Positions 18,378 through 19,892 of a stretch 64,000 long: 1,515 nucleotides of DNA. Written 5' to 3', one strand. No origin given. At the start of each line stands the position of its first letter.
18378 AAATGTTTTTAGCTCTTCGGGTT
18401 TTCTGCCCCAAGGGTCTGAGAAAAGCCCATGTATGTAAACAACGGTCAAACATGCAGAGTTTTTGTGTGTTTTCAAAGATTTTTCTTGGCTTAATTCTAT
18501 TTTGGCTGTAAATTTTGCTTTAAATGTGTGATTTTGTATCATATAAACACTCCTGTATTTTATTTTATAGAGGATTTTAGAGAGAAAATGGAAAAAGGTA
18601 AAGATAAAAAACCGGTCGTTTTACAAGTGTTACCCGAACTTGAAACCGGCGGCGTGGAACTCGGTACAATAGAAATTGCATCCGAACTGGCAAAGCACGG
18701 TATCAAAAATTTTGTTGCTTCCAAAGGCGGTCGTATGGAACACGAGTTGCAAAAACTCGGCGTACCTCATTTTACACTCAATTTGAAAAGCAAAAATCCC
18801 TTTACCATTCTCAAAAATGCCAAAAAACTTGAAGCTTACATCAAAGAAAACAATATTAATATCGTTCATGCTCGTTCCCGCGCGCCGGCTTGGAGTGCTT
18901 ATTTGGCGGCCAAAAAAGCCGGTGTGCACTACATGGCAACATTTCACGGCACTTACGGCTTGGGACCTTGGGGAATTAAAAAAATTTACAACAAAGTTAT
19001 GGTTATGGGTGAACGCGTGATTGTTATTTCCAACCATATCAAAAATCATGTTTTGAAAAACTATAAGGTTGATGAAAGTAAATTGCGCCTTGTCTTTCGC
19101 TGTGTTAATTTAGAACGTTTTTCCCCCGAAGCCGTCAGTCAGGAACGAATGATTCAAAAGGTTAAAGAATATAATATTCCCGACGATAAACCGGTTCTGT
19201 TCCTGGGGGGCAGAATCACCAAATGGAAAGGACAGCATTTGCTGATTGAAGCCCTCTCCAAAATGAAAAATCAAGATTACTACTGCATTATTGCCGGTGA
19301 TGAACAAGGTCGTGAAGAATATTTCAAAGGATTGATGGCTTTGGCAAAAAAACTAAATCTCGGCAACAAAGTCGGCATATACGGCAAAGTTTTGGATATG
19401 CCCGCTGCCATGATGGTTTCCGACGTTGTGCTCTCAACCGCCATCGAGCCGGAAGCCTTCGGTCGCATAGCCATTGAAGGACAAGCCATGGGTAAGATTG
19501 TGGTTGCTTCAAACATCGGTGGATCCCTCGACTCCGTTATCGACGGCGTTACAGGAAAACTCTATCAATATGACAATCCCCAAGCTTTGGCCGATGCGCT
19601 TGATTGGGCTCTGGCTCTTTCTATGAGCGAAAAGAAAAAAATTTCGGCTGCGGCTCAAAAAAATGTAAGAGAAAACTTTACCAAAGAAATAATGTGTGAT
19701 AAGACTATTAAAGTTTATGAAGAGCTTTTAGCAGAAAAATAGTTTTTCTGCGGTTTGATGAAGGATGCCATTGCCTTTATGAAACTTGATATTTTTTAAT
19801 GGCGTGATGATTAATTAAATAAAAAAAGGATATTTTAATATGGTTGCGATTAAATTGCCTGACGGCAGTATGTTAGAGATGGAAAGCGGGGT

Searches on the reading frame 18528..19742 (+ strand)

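Call 70: search_protein_families(library=pfam, proteins=[window:18528-19742:+], max_evalue=0.00001)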
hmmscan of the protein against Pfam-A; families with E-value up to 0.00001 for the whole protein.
window:18528-19742:+ (404 aa): 5 families
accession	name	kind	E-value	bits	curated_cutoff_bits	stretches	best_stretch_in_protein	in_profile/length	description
PF00534.26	Glycos_transf_1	-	6.7e-31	107.6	26.4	1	212-378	6-171/172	Glycosyl transferases group 1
PF13439.12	Glyco_transf_4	-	3e-24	86.4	28.5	1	41-197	2-170/170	Glycosyltransferase Family 4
PF13692.12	Glyco_trans_1_4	-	1.9e-21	77.2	27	1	223-362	3-140/142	Glycosyl transferases group 1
PF13477.12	Glyco_trans_4_2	-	3.4e-09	37.4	23.4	1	47-142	13-109/139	Glycosyl transferase 4-like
PF13579.12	Glyco_trans_4_4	-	2.4e-08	34.9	29.7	1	41-189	1-155/158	Glycosyl transferase 4-like domain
